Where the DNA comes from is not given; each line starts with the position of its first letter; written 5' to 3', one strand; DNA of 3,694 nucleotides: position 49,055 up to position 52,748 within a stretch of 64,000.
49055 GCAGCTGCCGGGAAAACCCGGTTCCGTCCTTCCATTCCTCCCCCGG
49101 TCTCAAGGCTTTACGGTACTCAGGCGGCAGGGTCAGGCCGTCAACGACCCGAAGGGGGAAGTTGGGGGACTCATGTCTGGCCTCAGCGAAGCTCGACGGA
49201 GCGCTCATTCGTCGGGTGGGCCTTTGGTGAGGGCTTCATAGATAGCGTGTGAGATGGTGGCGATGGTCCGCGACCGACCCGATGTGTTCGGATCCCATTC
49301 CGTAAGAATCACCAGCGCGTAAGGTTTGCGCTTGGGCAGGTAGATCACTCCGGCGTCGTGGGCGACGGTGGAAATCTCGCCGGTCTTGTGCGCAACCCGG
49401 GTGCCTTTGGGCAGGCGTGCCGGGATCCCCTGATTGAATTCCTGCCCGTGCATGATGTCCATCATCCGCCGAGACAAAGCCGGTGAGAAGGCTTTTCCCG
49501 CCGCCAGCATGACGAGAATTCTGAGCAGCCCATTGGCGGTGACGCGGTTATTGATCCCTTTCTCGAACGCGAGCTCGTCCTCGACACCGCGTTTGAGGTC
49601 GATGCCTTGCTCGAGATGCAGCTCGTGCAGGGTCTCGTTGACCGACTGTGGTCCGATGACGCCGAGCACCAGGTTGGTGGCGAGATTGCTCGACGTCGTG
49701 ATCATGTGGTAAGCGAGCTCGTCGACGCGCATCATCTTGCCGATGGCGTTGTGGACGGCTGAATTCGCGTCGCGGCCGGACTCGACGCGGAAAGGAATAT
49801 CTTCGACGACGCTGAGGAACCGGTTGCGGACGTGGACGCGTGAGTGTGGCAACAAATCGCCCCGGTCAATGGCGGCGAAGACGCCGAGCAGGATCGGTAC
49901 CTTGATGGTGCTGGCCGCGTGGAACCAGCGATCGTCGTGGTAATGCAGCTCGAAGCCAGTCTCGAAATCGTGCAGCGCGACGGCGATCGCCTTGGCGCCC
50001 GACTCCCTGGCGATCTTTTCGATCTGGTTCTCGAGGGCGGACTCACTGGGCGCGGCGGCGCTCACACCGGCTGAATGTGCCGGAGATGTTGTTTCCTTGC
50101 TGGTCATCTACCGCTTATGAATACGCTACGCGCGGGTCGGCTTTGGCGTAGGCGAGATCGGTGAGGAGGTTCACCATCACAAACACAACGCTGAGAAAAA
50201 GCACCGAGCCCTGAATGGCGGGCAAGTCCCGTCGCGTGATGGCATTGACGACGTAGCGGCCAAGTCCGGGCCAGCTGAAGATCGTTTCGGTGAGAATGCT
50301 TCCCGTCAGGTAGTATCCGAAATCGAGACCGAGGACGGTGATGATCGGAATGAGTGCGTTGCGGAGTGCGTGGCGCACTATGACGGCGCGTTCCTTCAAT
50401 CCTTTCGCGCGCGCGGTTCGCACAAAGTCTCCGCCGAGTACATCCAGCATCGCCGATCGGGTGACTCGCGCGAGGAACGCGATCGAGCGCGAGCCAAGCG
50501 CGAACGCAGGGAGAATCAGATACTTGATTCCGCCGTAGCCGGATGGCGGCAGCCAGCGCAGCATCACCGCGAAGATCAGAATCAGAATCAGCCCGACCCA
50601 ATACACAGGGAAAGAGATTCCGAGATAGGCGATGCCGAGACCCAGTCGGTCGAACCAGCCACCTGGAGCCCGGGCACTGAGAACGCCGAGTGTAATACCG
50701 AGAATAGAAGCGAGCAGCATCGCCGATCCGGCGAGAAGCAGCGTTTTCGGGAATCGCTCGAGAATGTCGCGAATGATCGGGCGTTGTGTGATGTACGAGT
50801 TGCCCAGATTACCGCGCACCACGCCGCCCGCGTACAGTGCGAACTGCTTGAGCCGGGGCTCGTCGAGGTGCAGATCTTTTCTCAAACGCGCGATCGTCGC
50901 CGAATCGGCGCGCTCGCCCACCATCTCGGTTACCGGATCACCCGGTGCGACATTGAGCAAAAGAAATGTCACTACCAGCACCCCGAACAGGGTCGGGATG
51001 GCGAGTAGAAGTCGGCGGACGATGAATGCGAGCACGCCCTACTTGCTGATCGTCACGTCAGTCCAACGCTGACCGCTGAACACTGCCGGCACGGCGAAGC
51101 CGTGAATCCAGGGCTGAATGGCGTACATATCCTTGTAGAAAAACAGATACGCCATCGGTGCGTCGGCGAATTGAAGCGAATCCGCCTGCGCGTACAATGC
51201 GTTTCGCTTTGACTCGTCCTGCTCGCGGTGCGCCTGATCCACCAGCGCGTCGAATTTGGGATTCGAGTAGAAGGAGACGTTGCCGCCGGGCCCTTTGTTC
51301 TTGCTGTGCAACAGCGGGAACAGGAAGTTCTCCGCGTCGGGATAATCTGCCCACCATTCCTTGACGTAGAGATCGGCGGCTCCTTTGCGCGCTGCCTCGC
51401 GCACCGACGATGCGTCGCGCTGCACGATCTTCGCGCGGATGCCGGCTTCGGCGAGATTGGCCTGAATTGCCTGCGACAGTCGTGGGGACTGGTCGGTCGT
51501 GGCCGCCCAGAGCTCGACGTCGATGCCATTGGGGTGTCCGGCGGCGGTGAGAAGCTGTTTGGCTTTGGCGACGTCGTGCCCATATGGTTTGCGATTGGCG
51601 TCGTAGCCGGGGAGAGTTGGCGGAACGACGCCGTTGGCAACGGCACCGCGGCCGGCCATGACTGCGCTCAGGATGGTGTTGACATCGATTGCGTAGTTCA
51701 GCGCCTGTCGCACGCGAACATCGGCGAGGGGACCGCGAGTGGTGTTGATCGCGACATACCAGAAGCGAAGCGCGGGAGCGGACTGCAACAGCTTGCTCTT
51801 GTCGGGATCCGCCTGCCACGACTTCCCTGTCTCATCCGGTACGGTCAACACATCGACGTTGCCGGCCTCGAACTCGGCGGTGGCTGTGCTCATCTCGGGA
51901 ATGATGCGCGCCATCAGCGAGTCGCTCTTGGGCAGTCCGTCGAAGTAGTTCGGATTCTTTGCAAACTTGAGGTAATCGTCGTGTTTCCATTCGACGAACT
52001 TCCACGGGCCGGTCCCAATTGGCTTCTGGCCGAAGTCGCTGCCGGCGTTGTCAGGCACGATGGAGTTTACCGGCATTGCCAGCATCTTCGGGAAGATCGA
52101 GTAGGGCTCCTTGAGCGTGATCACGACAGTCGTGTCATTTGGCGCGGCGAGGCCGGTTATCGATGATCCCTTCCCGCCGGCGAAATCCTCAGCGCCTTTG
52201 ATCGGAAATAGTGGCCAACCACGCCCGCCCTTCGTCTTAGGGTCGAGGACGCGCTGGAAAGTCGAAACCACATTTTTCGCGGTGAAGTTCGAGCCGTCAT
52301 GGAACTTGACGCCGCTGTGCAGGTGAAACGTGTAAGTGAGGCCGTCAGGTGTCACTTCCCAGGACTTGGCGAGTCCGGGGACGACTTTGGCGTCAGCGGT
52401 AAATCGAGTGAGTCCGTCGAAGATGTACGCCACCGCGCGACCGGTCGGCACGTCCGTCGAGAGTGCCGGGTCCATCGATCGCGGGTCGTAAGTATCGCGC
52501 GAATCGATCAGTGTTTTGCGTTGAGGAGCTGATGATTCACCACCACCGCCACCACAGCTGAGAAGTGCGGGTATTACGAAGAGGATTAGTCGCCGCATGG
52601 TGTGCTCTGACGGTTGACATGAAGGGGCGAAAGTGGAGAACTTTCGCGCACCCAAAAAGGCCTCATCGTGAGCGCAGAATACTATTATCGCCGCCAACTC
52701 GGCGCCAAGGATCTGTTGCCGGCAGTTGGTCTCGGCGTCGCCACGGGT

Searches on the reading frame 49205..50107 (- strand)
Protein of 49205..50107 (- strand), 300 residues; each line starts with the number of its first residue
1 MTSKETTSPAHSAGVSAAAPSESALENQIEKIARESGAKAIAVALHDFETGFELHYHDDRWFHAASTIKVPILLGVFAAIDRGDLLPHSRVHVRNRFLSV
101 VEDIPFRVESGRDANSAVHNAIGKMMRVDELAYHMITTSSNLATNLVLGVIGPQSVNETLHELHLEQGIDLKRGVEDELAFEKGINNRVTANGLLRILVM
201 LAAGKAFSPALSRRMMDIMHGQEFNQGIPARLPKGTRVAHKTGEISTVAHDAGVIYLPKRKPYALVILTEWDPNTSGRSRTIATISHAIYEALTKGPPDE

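Call 3: search_protein_families(library=pfam, proteins=[window:49205-50107:-], max_evalue=0.1)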
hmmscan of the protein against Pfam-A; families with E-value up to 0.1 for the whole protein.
window:49205-50107:- (300 aa): 2 families
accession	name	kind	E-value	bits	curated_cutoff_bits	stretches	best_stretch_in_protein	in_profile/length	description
PF13354.11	Beta-lactamase2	-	9.4e-48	162.8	22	1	43-269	2-214/214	Beta-lactamase enzyme family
PF00144.29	Beta-lactamase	-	0.00037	20.2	27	1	188-283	222-323/329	Beta-lactamase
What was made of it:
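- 49205..50107 (-): Gene 1 of the trio: a cytosolic class-A-beta-lactamase-like, PBP-A-like serine hydrolase (300 aa). Pfam Beta-lactamase2, 162.8 bits (call 3).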

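Call 4: search_protein_families(library=ncbifam, proteins=[window:49205-50107:-], max_evalue=0.1)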
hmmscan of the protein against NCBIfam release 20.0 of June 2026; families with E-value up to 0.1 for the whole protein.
window:49205-50107:- (300 aa): 73 families (the best 25 are shown)
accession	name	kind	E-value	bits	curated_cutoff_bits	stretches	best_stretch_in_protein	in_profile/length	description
NF033103.1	bla_class_A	equivalog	5.9e-33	114.1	200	1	28-292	1-256/257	class A beta-lactamase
NF012099.1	SubclassA2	equivalog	1.2e-21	77.1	320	1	25-295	2-272/275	class A beta-lactamase, subclass A2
NF000447.2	bla-A_Chryseo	exception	1.8e-13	50.4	510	1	20-294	17-291/292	CGA/CIA family class A beta-lactamase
NF000481.1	carbeni_gen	exception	4.5e-13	49.3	430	1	15-294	13-282/284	CARB/PSE/RTG family carbenicillin-hydrolyzing class A beta-lactamase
NF000320.3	blaPEN-Bcc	equivalog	7.4e-12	45.2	540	1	15-288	31-294/300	PEN family class A beta-lactamase, Bcc-type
NF033099.1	bla_Exo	exception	1.2e-10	41.4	650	1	7-276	31-293/312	Exo family class A beta-lactamase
NF000321.3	blaPEN-Bpc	exception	1.7e-10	40.5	580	1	22-286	33-287/295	PEN family class A beta-lactamase, Bpc-type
NF050797.1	blaCESS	exception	8.5e-10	38.4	525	1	17-254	28-254/296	CESS family extended-spectrum class A beta-lactamase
NF000446.2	blaCIA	exception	1.1e-09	37.6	640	1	18-293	15-290/292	CIA family extended-spectrum class A beta-lactamase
NF041590.1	blaCAE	exception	1.2e-09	37.8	625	1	12-290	21-292/300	CAE family broad-spectrum class A beta-lactamase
NF000275.2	blaPLA_ORN_TER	exception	2.2e-09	36.8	550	1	47-289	46-280/291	PLA/ORN/TER family class A beta-lactamase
NF012167.0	classA_firm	exception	2.6e-09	36.9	427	1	104-275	61-235/255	class A beta-lactamase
NF000232.1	lactamase_L2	exception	2.9e-09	36.8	540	1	12-250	27-256/303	L2 family extended-spectrum class A beta-lactamase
NF038400.1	blaTER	exception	4.5e-09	35.8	620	1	20-288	20-279/284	TER family class A beta-lactamase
NF041143.1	blaPenA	exception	1.6e-08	34.2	640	1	10-267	28-274/302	PEN-A family class A beta-lactamase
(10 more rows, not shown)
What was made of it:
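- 49205..50107 (-): The NCBIfam class A model scores 114 bits against a cut-off of 200 (call 4).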

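Call 7: search_solved_structures(query=window:49205-50107:-, max_evalue=0.001, show_alignments=2)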
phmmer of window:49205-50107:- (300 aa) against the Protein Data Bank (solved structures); distinct sequences matched with E-value up to 0.001: 138 (the best 60 are shown).
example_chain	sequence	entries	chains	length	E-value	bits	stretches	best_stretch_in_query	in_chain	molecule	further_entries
2j7v_A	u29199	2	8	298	2.8e-26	95.6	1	12-299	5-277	TLL2115 PROTEIN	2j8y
2j9o_A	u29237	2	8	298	7.4e-26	94.2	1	12-299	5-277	TLL2115 PROTEIN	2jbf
4ewf_A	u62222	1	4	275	9.4e-17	64.3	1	52-298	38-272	Beta-lactamase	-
4hes_A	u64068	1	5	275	1.6e-14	57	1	94-275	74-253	Beta-lactamase class A-like protein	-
4uhu_A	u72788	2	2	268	4.5e-14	55.5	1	25-293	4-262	GNCA LACTAMASE W229D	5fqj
5fqm_A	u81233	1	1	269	5.7e-14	55.2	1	25-293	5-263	GNCA BETA LACTAMASE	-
4b88_A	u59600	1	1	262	8.3e-14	54.7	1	25-292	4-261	BETA-LACTAMASE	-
4c6y_A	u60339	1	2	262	1.2e-13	54.1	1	23-292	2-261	BETA-LACTAMASE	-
6ty6_A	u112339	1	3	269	2.8e-13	52.9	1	23-290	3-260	Beta lactamase (GNCA4-2)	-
5fqi_A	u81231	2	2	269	3.6e-13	52.6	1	23-290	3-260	GNCA4 LACTAMASE W229D AND F290W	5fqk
5fqq_A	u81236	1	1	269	4.1e-13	52.4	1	23-291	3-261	GNCA4 LACTAMASE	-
6txd_A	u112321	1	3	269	1.3e-12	50.7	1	23-290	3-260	Beta lactamase (GNCA4-12)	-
6tww_A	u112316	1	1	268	1.9e-12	50.2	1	23-290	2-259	Beta-Lactamase (GNCA4)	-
4c75_A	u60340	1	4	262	3.3e-11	46.2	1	24-292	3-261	BETA-LACTAMASE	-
8eo7_A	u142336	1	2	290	4.3e-11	45.8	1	25-292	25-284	beta-lactamase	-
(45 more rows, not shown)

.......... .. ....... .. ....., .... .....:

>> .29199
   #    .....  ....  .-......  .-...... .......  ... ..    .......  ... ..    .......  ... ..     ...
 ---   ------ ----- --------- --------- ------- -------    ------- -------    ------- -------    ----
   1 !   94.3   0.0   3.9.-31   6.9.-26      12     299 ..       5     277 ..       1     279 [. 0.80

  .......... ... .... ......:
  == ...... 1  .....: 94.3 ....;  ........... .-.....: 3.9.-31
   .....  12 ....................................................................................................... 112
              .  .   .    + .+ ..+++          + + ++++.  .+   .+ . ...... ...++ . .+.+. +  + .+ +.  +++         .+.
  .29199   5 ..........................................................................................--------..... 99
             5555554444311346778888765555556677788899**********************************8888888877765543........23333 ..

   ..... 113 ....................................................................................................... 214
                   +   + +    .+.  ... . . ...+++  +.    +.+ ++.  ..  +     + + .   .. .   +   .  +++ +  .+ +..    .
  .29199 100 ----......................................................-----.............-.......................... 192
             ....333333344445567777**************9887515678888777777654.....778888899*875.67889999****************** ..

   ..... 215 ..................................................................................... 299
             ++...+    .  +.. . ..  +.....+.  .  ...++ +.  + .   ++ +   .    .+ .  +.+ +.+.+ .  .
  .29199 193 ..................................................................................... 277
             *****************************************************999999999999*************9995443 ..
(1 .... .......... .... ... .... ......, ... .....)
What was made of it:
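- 49205..50107 (-): The best PDB match is PBP-A Tll2115 (2j7v), E 2.8e-26 (call 7).
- On Class A beta-lactamase proper (NCBIfam NF033103): The protein is closer to PBP-A than to any lactamase in the PDB (call 7).
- Closest known: PBP-A. Same: Best sequence match in the PDB (E 2.8e-26 over about 290 residues; call 7).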

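Call 60: search_protein_families(library=padloc, proteins=[window:49205-50107:-], max_evalue=0.01)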
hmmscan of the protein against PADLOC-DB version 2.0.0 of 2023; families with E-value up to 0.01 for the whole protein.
window:49205-50107:- (300 aa): 0 families

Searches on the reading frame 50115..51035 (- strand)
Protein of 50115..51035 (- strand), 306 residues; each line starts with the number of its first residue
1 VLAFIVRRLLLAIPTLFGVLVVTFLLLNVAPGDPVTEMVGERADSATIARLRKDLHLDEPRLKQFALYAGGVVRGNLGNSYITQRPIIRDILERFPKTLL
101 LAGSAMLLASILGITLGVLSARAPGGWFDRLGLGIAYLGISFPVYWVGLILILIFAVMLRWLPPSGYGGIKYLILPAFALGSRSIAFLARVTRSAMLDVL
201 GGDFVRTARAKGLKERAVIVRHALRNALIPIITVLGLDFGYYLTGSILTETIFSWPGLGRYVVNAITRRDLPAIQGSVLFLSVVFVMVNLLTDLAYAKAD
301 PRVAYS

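Call 3: search_protein_families(library=pfam, proteins=[window:50115-51035:-], max_evalue=0.1)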
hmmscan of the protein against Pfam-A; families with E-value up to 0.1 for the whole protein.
window:50115-51035:- (306 aa): 2 families
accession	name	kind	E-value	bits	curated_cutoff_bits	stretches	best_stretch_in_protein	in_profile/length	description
PF00528.27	BPD_transp_1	-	3e-42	144.9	26.4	1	113-304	1-183/184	Binding-protein-dependent transport system inner membrane component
PF19300.4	BPD_transp_1_N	-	2e-14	54.1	23.8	1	1-102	1-114/114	Binding-prot-dependent transport system membrane comp, N-term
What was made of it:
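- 50115..51035 (-): DppB/GsiC/NikB-type ABC permease (306 aa). It is the only transporter membrane subunit in the window and is a lineage-specific accessory. Pfam BPD_transp_1 (E 3e-42) plus BPD_transp_1_N (call 3).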

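Call 4: search_protein_families(library=ncbifam, proteins=[window:50115-51035:-], max_evalue=0.1)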
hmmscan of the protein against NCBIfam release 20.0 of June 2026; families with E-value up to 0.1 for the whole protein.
window:50115-51035:- (306 aa): 24 families
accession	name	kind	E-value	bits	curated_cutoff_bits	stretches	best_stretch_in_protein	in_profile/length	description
NF045470.1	Opp2B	equivalog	3.8e-96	321.8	350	1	8-303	1-299/300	nickel ABC transporter permease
NF011661.0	PRK15081.1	equivalog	4.4e-93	312.1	463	1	1-305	1-305/306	glutathione ABC transporter permease GsiC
NF007677.0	PRK10352.1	equivalog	2.6e-84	283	433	1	1-304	1-307/314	nickel ABC transporter permease subunit NikB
NF008161.0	PRK10914.1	equivalog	7.6e-83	278.5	590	2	170-304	202-336/339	dipeptide ABC transporter permease DppB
TIGR02789.1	nickel_nikB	equivalog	1.8e-80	270.7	447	1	1-303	1-306/314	nickel ABC transporter permease subunit NikB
NF045469.1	Opp1B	equivalog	4e-80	269.6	380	1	1-303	1-306/307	nickel/cobalt ABC transporter permease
NF045472.1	Opp4B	equivalog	1.1e-71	241.7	450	1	1-303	1-318/319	oligopeptide ABC transporter permease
NF045471.1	Opp3B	equivalog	6.7e-68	229.3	480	1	1-303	1-302/308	oligopeptide ABC transporter permease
NF007008.0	PRK09471.1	equivalog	9.1e-67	225.6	388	1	1-305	1-306/306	oligopeptide ABC transporter permease OppB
NF011690.0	PRK15110.1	equivalog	1.5e-46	159.3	432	2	170-301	180-311/321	putrescine export ABC transporter permease SapB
NF011712.0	PRK15133.1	subfamily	3.2e-33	115.2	445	2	44-305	82-361/364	microcin C ABC transporter permease YejB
NF043081.1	MMSYN1_0165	equivalog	6.7e-32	110.9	350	1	66-304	148-385/388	oligopeptide ABC transporter permease OppB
NF045474.1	Opp2C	equivalog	1.6e-11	44.3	300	1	95-259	39-184/236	nickel transporter permease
NF045476.1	Opp4C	equivalog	9.4e-11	41.5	350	1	98-259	79-222/278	oligopeptide ABC transporter permease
NF045473.1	Opp1C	equivalog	2.6e-08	33.6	350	1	85-259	57-212/267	nickel/cobalt ABC transporter permease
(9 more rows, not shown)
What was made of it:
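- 50115..51035 (-): NCBIfam Opp2B 322 bits and GsiC 312 bits, both below cut-off (call 4).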

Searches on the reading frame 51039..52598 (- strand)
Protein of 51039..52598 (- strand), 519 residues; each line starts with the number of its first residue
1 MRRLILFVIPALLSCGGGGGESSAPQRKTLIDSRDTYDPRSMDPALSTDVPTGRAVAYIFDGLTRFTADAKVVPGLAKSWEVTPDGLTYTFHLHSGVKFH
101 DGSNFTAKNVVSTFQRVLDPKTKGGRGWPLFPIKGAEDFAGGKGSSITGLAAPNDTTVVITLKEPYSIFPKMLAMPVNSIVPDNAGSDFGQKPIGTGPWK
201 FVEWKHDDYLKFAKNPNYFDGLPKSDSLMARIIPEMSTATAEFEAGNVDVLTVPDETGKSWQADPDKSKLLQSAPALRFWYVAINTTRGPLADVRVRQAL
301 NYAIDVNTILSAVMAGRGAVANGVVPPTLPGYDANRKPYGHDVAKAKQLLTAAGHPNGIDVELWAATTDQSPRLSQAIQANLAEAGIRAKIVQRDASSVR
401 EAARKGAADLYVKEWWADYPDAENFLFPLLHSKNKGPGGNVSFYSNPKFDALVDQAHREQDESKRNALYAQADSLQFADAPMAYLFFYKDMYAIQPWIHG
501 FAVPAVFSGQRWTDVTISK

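Call 3: search_protein_families(library=pfam, proteins=[window:51039-52598:-], max_evalue=0.1)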
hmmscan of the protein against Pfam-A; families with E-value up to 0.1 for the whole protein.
window:51039-52598:- (519 aa): 2 families
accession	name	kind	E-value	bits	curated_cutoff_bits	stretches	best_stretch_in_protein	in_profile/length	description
PF00496.27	SBP_bac_5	-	9.9e-102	341.2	32.4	1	71-436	1-367/368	Bacterial extracellular solute-binding proteins, family 5 Middle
PF04069.17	OpuAC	-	0.087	12.9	21.2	0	372-416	14-59/257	Substrate binding domain of ABC-type glycine betaine transport system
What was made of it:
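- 51039..52598 (-): Family-5 solute-binding lipoprotein (519 aa), closest to GsiB/DppA. It is a lineage-specific accessory, not part of the conserved trio. Pfam SBP_bac_5, E 9.9e-102 (call 3).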

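Call 4: search_protein_families(library=ncbifam, proteins=[window:51039-52598:-], max_evalue=0.1)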
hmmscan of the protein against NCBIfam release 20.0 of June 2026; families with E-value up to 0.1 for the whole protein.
window:51039-52598:- (519 aa): 13 families
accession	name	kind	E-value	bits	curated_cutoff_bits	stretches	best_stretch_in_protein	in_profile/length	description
NF011942.0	PRK15413.1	equivalog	8.2e-68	229.3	594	1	42-501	41-496/512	glutathione ABC transporter substrate-binding protein GsiB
NF043070.1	DppA_dipep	equivalog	6.4e-62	209.8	1005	1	26-483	27-501/535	dipeptide ABC transporter periplasmic-binding protein DppA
TIGR02294.1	nickel_nikA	equivalog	4e-58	197.2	393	1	56-471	32-456/501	nickel ABC transporter substrate-binding protein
NF045467.1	Opp4A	equivalog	3.2e-46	157.7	650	1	46-505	53-545/556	oligopeptide ABC transporter substrate-binding protein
NF011684.0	PRK15104.1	equivalog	8.3e-46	156.8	947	1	35-502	45-525/543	oligopeptide ABC transporter substrate-binding protein OppA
NF007287.0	PRK09755.1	equivalog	1.8e-45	155.8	1098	1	34-503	38-518/535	ABC transporter substrate-binding protein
NF045468.1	Opp5A_nikA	equivalog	8.7e-45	153.1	600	2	154-501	120-472/488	nickel ABC transporter substrate-binding protein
NF011689.0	PRK15109.1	equivalog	3.6e-44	151.4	560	1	70-487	77-509/547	ABC transporter substrate-binding protein SapA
NF047575.1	opine_bind_CntA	exception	1.7e-34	119.3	800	1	5-471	12-488/535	staphylopine-dependent metal ABC transporter substrate-binding lipoprotein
TIGR04028.1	SBP_KPN_01854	hypoth_equivalog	8.7e-22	77.3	468.5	2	288-506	264-498/509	TIGR04028 family ABC transporter substrate-binding protein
NF010149.0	PRK13626.1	equivalog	7.2e-12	44.7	476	1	57-239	148-310/552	HTH-type transcriptional regulator SgrR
NF043077.1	MMSYN1_0169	equivalog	0.034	12.6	650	0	393-427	696-730/896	oligopeptide ABC transporter substrate-binding protein OppA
TIGR01634.1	tail_P2_I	equivalog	0.036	14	30.05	0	378-429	60-111/139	phage tail protein I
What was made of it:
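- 51039..52598 (-): Best NCBIfam matches are GsiB (229 bits) and DppA (210 bits), both far below their cut-offs (call 4).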
